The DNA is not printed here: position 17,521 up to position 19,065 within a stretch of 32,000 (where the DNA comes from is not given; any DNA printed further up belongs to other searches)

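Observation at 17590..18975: G+C-rich island carrying a lone, intact FabB-like ketoacyl-ACP synthase between ruvB and pyrG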

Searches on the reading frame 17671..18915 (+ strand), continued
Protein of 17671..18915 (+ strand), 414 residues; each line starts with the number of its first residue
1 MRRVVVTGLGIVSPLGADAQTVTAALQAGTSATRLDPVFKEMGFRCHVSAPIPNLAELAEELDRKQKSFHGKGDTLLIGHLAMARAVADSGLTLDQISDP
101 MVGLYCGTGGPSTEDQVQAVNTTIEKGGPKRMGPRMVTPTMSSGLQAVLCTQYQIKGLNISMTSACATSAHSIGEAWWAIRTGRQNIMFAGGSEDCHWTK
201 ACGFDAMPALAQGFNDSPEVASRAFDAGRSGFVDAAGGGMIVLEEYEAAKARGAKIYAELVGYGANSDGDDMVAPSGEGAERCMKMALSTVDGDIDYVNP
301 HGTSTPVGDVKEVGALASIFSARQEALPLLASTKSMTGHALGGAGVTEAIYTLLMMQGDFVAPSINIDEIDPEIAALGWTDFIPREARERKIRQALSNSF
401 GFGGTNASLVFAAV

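Call 10: find_homologous_proteins(query=window:17671-18915:+)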
Query window:17671-18915:+ (414 aa): 8000 proteins with E <= 0.001 among 8000 candidates; the best 120 are listed.
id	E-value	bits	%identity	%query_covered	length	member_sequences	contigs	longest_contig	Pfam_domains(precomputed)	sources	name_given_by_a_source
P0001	4.7e-273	923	100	100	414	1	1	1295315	PF00109.33,PF02801.29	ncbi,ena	-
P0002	1.6e-141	490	58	100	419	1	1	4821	PF00109.33,PF02801.29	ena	-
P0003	8.9e-141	487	60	100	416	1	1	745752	PF00109.33,PF02801.29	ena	-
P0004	3.1e-135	469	57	99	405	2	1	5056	PF00109.33,PF02801.29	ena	-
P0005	3.7e-135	469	56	99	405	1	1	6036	PF00109.33,PF02801.29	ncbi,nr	ncbi:MAG: beta-ketoacyl-ACP synthase I [Gammaproteobacteria bacterium]|nr:beta-ketoacyl-ACP synthase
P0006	1.0e-134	467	57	100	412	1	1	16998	PF00109.33,PF02801.29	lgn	-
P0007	1.6e-134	467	57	99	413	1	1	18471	PF00109.33,PF02801.29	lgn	-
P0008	3.3e-134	466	57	99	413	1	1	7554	PF00109.33,PF02801.29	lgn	-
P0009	9.8e-134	464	57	99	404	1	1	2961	PF00109.33,PF02801.29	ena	-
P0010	1.2e-133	464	56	99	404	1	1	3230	PF00109.33,PF00108.30,PF02801.29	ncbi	-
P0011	3.0e-133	463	56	99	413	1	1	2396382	PF00109.33,PF02801.29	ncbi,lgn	ncbi:MAG: beta-ketoacyl-ACP synthase I [Micavibrio sp.]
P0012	3.1e-133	463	57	99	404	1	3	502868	PF00109.33,PF00108.30,PF02801.29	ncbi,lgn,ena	-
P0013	3.1e-133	463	56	99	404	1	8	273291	PF00109.33,PF02801.29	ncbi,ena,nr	ncbi:MAG: beta-ketoacyl-[acyl-carrier-protein] synthase I [Pseudomonadales bacterium]|nr:beta-ketoac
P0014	3.9e-133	462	56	99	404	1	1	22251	PF00109.33,PF02801.29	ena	-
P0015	4.0e-133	462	56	99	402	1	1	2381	PF00109.33,PF02801.29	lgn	-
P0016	5.3e-133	462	57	99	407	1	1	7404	PF00109.33,PF02801.29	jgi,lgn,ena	jgi:3-oxoacyl-[acyl-carrier-protein] synthase-1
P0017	5.8e-133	462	55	100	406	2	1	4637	PF00109.33,PF02801.29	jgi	jgi:3-oxoacyl-[acyl-carrier-protein] synthase-1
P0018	6.0e-133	462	56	99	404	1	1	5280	PF00109.33,PF02801.29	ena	-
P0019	6.3e-133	462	56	99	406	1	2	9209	PF00109.33,PF02801.29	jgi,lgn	jgi:3-oxoacyl-[acyl-carrier-protein] synthase-1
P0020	1.1e-132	461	57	99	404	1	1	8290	PF00109.33,PF02801.29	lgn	-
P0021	1.2e-132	461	56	99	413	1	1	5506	PF00109.33,PF02801.29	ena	-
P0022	1.5e-132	460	55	100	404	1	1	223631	PF00109.33,PF02801.29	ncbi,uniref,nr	ncbi:beta-ketoacyl-ACP synthase I [Ketobacter sp.]|uniref:beta-ketoacyl-ACP synthase I n=1 Tax=Ketob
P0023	1.5e-132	460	56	99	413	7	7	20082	PF00109.33,PF02801.29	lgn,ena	-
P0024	1.5e-132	460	57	99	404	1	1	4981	PF00109.33,PF02801.29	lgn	-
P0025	2.5e-132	460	55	99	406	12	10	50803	PF00109.33,PF02801.29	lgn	-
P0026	5.7e-132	458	56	99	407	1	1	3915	PF00109.33,PF02801.29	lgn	-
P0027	6.7e-132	458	56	99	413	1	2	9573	PF00109.33,PF02801.29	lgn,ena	-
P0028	1.3e-131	457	56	99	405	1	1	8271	PF00109.33,PF02801.29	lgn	-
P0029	1.3e-131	457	56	99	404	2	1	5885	PF00109.33,PF02801.29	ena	-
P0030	1.4e-131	457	55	100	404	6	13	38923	PF00109.33,PF00108.30,PF02801.29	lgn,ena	-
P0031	1.5e-131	457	56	99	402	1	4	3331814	PF00109.33,PF02801.29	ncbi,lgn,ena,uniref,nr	ncbi:beta-ketoacyl-ACP synthase I [Psychrosphaera ytuae]|uniref:3-oxoacyl-[acyl-carrier-protein] syn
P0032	1.8e-131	457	55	99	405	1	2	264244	PF00109.33,PF02801.29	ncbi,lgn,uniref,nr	ncbi:3-oxoacyl-[acyl-carrier-protein] synthase I [Oceanospirillum multiglobuliferum]|uniref:3-oxoacy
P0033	2.1e-131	457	54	99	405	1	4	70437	PF00109.33,PF02801.29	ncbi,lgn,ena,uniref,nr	ncbi:beta-ketoacyl-ACP synthase I [Neptunomonas sp. XY-337]|uniref:beta-ketoacyl-ACP synthase I n=1 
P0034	2.3e-131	457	56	99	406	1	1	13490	PF00109.33,PF02801.29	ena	-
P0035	2.3e-131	456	-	-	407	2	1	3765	PF00109.33,PF02801.29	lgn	-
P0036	2.5e-131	456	56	99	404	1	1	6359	PF00109.33,PF00108.30,PF02801.29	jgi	-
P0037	2.6e-131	456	54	99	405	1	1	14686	PF00109.33,PF02801.29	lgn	-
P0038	3.3e-131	456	54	99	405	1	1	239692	PF00109.33,PF02801.29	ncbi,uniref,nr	ncbi:beta-ketoacyl-ACP synthase I [Neptunomonas marina]|uniref:3-oxoacyl-[acyl-carrier-protein] synt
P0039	3.8e-131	456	55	99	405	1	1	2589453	PF00109.33,PF02801.29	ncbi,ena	-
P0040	4.6e-131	455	55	99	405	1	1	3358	PF00109.33,PF02801.29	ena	-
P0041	4.8e-131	455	56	99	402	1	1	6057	PF00109.33,PF02801.29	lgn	-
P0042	4.9e-131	455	55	99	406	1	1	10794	PF00109.33,PF02801.29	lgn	-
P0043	5.3e-131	455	55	100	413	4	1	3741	PF00109.33,PF02801.29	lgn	-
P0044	5.6e-131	455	56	99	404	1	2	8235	PF00109.33,PF00108.30,PF02801.29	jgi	-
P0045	5.8e-131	455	55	99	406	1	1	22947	PF00109.33,PF02801.29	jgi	-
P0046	6.1e-131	455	55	99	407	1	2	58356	PF00109.33,PF02801.29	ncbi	ncbi:MAG: beta-ketoacyl-ACP synthase I [Methylophagaceae bacterium]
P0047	6.3e-131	455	55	99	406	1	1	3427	PF00109.33,PF02801.29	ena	-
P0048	6.4e-131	455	56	99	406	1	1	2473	PF00109.33,PF02801.29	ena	-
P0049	6.7e-131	455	55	99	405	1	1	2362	PF00109.33,PF02801.29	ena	-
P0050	6.9e-131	455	54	100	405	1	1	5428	PF00109.33,PF02801.29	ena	-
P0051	7.4e-131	455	55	99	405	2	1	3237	PF00109.33,PF02801.29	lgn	-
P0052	7.6e-131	455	55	99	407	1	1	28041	PF00109.33,PF02801.29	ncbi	-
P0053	9.4e-131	454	55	99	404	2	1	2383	PF00109.33,PF02801.29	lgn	-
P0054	9.9e-131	454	56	100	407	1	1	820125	PF00109.33,PF02801.29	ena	-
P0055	1.0e-130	454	55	99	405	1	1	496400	PF00109.33,PF02801.29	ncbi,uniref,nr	ncbi:beta-ketoacyl-ACP synthase I [Motiliproteus sediminis]|uniref:beta-ketoacyl-ACP synthase I n=1 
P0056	1.1e-130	454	56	99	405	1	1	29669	PF00109.33,PF02801.29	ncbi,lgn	-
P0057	1.2e-130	454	55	99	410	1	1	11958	PF00109.33,PF02801.29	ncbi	-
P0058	1.2e-130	454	55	99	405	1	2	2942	PF00109.33,PF02801.29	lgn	-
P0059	1.3e-130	454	56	100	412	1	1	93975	PF00109.33,PF02801.29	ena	-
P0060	1.4e-130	454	56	99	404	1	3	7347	PF00109.33,PF02801.29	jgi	-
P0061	1.4e-130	454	56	100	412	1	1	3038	PF00109.33,PF02801.29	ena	-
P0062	1.5e-130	454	55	100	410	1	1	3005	PF00109.33,PF02801.29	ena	-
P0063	1.8e-130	454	55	99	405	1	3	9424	PF00109.33,PF02801.29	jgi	-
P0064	1.8e-130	454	55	99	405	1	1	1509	PF00109.33,PF02801.29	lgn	-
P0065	1.8e-130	454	55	99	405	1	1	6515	PF00109.33,PF02801.29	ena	-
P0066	2.0e-130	453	55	99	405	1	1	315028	PF00109.33,PF02801.29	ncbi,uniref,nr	ncbi:beta-ketoacyl-ACP synthase I [Billgrantia endophytica]|uniref:3-oxoacyl-[acyl-carrier-protein] 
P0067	2.0e-130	453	55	99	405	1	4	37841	PF00109.33,PF02801.29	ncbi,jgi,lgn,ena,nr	ncbi:MAG: beta-ketoacyl-ACP synthase I [Gammaproteobacteria bacterium]|nr:MAG: beta-ketoacyl-ACP syn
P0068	2.0e-130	453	54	100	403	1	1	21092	PF00109.33,PF02801.29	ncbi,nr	ncbi:MAG TPA: beta-ketoacyl-ACP synthase I [Pseudomonadales bacterium]|nr:beta-ketoacyl-ACP synthase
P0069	2.3e-130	453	55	99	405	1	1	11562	PF00109.33,PF02801.29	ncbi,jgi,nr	ncbi:MAG: beta-ketoacyl-ACP synthase I [Gammaproteobacteria bacterium]|nr:MAG: beta-ketoacyl-ACP syn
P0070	2.4e-130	453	56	100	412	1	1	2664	PF00109.33,PF02801.29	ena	-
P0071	2.4e-130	453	54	99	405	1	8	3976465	PF00109.33,PF02801.29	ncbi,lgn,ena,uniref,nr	ncbi:beta-ketoacyl-ACP synthase I [Neptunomonas phycophila]|uniref:beta-ketoacyl-ACP synthase I n=1 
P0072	2.5e-130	453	54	99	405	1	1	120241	PF00109.33,PF02801.29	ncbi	ncbi:MAG: beta-ketoacyl-ACP synthase I [Halopseudomonas sp.]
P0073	2.6e-130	453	56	100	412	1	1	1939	PF00109.33,PF02801.29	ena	-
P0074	2.6e-130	453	57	99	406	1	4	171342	PF00109.33,PF02801.29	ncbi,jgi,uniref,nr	ncbi:beta-ketoacyl-ACP synthase I [Pseudomonas sp.]|jgi:3-oxoacyl-[acyl-carrier-protein] synthase-1|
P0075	2.6e-130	453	56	99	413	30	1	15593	PF00109.33,PF02801.29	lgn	-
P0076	2.7e-130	453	56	100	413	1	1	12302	PF00109.33,PF02801.29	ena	-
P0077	2.8e-130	453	56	100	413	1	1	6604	PF00109.33,PF02801.29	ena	-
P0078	2.9e-130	453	56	100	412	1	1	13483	PF00109.33,PF02801.29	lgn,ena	-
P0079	2.9e-130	453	56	100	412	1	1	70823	PF00109.33,PF02801.29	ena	-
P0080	2.9e-130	453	55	99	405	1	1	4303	PF00109.33,PF02801.29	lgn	-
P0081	3.0e-130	453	55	100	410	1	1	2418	PF00109.33,PF02801.29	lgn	-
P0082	3.2e-130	453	55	99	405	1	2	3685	PF00109.33,PF02801.29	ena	-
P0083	3.3e-130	453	55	99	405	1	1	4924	PF00109.33,PF02801.29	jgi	-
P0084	3.4e-130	453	55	99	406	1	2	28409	PF00109.33,PF02801.29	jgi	jgi:3-oxoacyl-[acyl-carrier-protein] synthase-1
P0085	3.5e-130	453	54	99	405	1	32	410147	PF00109.33,PF02801.29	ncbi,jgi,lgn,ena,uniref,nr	ncbi:beta-ketoacyl-ACP synthase I [Neptunomonas phycophila]|jgi:3-oxoacyl-[acyl-carrier-protein] syn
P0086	3.5e-130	453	56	100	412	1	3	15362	PF00109.33,PF02801.29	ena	-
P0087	3.6e-130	453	56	99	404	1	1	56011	PF00109.33,PF02801.29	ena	-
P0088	3.9e-130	452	54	100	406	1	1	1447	PF00109.33,PF02801.29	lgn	-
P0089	3.9e-130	452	56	100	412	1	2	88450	PF00109.33,PF02801.29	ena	-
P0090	4.1e-130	452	55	99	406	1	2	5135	PF00109.33,PF02801.29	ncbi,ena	-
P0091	4.2e-130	452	56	100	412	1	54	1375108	PF00109.33,PF02801.29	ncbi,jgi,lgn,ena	-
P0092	4.2e-130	452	56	100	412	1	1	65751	PF00109.33,PF02801.29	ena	-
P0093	4.3e-130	452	56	100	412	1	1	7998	PF00109.33,PF02801.29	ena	-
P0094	4.3e-130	452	56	100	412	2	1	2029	PF00109.33,PF02801.29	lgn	-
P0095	4.4e-130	452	56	100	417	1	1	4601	PF00109.33,PF02801.29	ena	-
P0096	4.4e-130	452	56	100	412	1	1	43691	PF00109.33,PF02801.29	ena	-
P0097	4.4e-130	452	54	99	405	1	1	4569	PF00109.33,PF02801.29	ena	-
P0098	4.5e-130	452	56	99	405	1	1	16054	PF00109.33,PF02801.29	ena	-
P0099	4.6e-130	452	57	99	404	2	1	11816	PF00109.33,PF02801.29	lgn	-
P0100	4.6e-130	452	55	100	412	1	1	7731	PF00109.33,PF02801.29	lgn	-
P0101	5.0e-130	452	55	99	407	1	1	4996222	PF00109.33,PF02801.29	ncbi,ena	-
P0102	5.1e-130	452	56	100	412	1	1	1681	PF00109.33,PF02801.29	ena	-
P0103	5.1e-130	452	56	100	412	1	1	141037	PF00109.33,PF02801.29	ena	-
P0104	5.4e-130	452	55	100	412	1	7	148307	PF00109.33,PF02801.29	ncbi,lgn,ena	-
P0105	5.6e-130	452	56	99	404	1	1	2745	PF00109.33,PF02801.29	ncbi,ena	-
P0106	5.9e-130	452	55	99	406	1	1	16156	PF00109.33,PF02801.29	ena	-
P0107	6.0e-130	452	55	100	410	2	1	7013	PF00109.33,PF02801.29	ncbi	-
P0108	6.0e-130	452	56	100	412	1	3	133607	PF00109.33,PF02801.29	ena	-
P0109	6.0e-130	452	55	99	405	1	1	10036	PF00109.33,PF02801.29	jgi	-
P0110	6.1e-130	452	56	100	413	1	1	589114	PF00109.33,PF02801.29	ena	-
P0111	6.3e-130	452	56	99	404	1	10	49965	PF00109.33,PF02801.29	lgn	-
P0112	6.5e-130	452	55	100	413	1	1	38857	PF00109.33,PF02801.29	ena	-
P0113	6.5e-130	452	54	100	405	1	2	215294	PF00109.33,PF02801.29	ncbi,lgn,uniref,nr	ncbi:beta-ketoacyl-ACP synthase I [Carnimonas nigrificans]|uniref:beta-ketoacyl-ACP synthase I n=1 T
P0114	6.6e-130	452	54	99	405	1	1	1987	PF00109.33,PF02801.29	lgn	-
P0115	7.2e-130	452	56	100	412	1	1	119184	PF00109.33,PF02801.29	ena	-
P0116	7.4e-130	452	55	100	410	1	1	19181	PF00109.33,PF02801.29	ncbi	ncbi:MAG: beta-ketoacyl-ACP synthase I [Alphaproteobacteria bacterium]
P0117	7.4e-130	452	56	100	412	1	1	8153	PF00109.33,PF02801.29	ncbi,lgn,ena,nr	ncbi:MAG TPA: beta-ketoacyl-ACP synthase I [Alphaproteobacteria bacterium]|nr:beta-ketoacyl-ACP synt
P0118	7.5e-130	451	55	100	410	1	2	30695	PF00109.33,PF02801.29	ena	-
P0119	7.8e-130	451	56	100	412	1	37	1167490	PF00109.33,PF02801.29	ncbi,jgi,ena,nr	ncbi:3-oxoacyl-(acyl-carrier-protein) synthase [SAR116 cluster alpha proteobacterium HIMB100]|nr:3-o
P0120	7.9e-130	451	55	99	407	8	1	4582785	PF00109.33,PF02801.29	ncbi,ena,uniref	ncbi:beta-ketoacyl-ACP synthase I [Nisaea sp.]|uniref:beta-ketoacyl-ACP synthase I n=1 Tax=Nisaea sp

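Call 12: find_encoding_contigs(protein=P0001, flank=10000, max_places=4)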
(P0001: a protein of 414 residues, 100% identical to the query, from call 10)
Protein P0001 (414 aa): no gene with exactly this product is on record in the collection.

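Call 13: find_encoding_contigs(protein=P0003, flank=10000, max_places=4)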
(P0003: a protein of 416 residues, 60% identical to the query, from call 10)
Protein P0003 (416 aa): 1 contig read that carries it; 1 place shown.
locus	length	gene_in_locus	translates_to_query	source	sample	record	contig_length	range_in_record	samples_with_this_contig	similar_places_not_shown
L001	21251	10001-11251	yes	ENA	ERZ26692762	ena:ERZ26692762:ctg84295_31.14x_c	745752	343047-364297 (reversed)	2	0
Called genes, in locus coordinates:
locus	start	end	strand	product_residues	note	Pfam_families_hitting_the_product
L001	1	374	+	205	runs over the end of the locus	PF19471:DUF6008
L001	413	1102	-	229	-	-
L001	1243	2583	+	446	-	PF01569:PAP2, PF22778:VCPO_2nd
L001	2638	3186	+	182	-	PF01966:HD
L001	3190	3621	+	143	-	PF08818:DUF1801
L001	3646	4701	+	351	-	PF11141:DUF2914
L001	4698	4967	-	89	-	-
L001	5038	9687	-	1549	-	PF13620:CarboxypepD_reg (faint), PF17802:SpaA (faint), PF22904:NOMO1-like_2nd (faint), PF17210:SdrD_B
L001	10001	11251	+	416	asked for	PF00109:ketoacyl-synt, PF02801:Ketoacyl-synt_C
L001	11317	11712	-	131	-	-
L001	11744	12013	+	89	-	-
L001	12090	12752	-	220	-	PF03167:UDG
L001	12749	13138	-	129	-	PF07291:MauE (weak), PF07681:DoxX (weak)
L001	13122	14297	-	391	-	PF13477:Glyco_trans_4_2 (weak), PF20706:GT4-conflict, PF13439:Glyco_transf_4, PF13579:Glyco_trans_4_4, PF00534:Glycos_transf_1, PF13692:Glyco_trans_1_4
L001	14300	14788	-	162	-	PF07291:MauE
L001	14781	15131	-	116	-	-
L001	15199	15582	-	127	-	-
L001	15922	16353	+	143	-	-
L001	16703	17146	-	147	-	PF12802:MarR_2, PF01047:MarR (weak)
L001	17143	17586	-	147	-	-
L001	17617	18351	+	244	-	PF00005:ABC_tran, PF13304:AAA_21 (faint)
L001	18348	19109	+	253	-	PF01061:ABC2_membrane, PF12698:ABC2_membrane_3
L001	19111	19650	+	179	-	PF00565:SNase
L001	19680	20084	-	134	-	PF05901:Excalibur (weak)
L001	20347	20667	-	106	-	PF11015:DUF2853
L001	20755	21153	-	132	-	PF00856:SET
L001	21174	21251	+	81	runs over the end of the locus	-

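Call 14: find_encoding_contigs(protein=P0002, flank=10000, max_places=4)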
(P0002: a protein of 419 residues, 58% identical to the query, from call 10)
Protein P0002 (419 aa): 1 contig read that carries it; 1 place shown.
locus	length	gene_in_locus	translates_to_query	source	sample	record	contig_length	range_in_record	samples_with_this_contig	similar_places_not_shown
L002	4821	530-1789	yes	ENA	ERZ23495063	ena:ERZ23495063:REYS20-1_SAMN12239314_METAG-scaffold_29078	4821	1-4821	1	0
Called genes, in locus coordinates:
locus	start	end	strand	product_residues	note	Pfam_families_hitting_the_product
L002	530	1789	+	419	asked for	PF00109:ketoacyl-synt, PF02801:Ketoacyl-synt_C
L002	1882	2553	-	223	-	PF03167:UDG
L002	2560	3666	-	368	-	PF13439:Glyco_transf_4, PF00534:Glycos_transf_1, PF13692:Glyco_trans_1_4, PF20706:GT4-conflict (weak)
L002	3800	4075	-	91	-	PF23477:zf_Tbcl_2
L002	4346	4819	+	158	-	?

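Call 21: find_related_loci(query=window:17671-18915:+, collection=genome_contigs, flank=10000)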
Query window:17671-18915:+ (414 aa) in genome_contigs; peptide patterns used: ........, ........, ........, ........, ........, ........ (x = any residue, [..] = any of these).
433 stretches matched a pattern; 384 encode a relative of the query (tblastn E <= 1e-3); the best 80 are kept; 80 distinct loci.
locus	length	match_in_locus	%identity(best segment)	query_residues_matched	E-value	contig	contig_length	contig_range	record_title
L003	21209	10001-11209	54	1-414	6e-138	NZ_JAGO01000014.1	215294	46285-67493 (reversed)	Carnimonas nigrificans ATCC BAA-78 L881DRAFT_scaffold00005.5_C, whole genome shotgun sequence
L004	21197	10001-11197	55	1-411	5e-137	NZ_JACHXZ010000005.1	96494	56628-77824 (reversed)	Simiduia aestuariiviva strain CECT 8571 Ga0372420_05, whole genome shotgun sequence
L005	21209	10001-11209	53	1-411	4e-136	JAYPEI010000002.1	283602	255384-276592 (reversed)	MAG: Enterobacteriaceae bacterium isolate 139580_S181_metabat_bins_2.tsv.003 NODE_5_length_283602_cov_7.840876, whole ge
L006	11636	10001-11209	54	1-412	8e-135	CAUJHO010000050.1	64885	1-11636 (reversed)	MAG: Pseudomonadota bacterium isolate KLAP36 genome assembly, contig: KLAP36_578441, whole genome shotgun sequence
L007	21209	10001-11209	54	1-412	5e-134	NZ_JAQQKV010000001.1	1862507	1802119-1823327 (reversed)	Asticcacaulis machinosus strain LKC15W LKC15W_ctg001, whole genome shotgun sequence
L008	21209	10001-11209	53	1-412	6e-134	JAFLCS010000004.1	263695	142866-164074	MAG: Caulobacterales bacterium isolate UWPOB_CAULO2 gnl_X_MGLIDEMA_4, whole genome shotgun sequence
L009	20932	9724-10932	54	1-412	1e-133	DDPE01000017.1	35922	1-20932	MAG TPA_asm: Asticcacaulis sp. UBA2476 UBA2476_contig_835, whole genome shotgun sequence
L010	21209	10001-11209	54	1-412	1e-133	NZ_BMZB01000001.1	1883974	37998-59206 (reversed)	Asticcacaulis endophyticus strain KCTC 32296 sequence01, whole genome shotgun sequence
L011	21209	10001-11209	53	1-412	3e-133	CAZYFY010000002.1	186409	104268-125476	MAG TPA_asm: uncultured Brevundimonas sp. isolate binchicken_co179_69 genome assembly, contig: NODE_349_length_186409_co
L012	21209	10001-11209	53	1-412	6e-133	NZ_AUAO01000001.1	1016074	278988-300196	Brevundimonas aveniformis DSM 17977 G391DRAFT_scaffold00001.1_C, whole genome shotgun sequence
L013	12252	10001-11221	54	1-412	1e-132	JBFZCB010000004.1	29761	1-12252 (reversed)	MAG: Caulobacterales bacterium isolate PPR_0511 k121_484, whole genome shotgun sequence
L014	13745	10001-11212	53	1-414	2e-132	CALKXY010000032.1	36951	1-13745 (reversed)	MAG: uncultured Caulobacterales bacterium isolate H3_Bin_METABAT__72_1 genome assembly, contig: c_000000926938, whole ge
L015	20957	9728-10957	53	1-414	4e-132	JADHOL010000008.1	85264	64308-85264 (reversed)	MAG: Alphaproteobacteria bacterium isolate BS307-5m-G6 BS307-5m-C130, whole genome shotgun sequence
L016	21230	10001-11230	54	1-412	5e-132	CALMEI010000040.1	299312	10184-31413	MAG TPA_asm: uncultured Polaromonas sp. isolate SRR2107211_bin.52_CONCOCT_v1.1_MAG genome assembly, contig: ERZ794922.4,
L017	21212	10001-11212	53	1-414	5e-132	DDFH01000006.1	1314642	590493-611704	MAG TPA_asm: Hyphomonadaceae bacterium UBA1933 UBA1933_contig_71, whole genome shotgun sequence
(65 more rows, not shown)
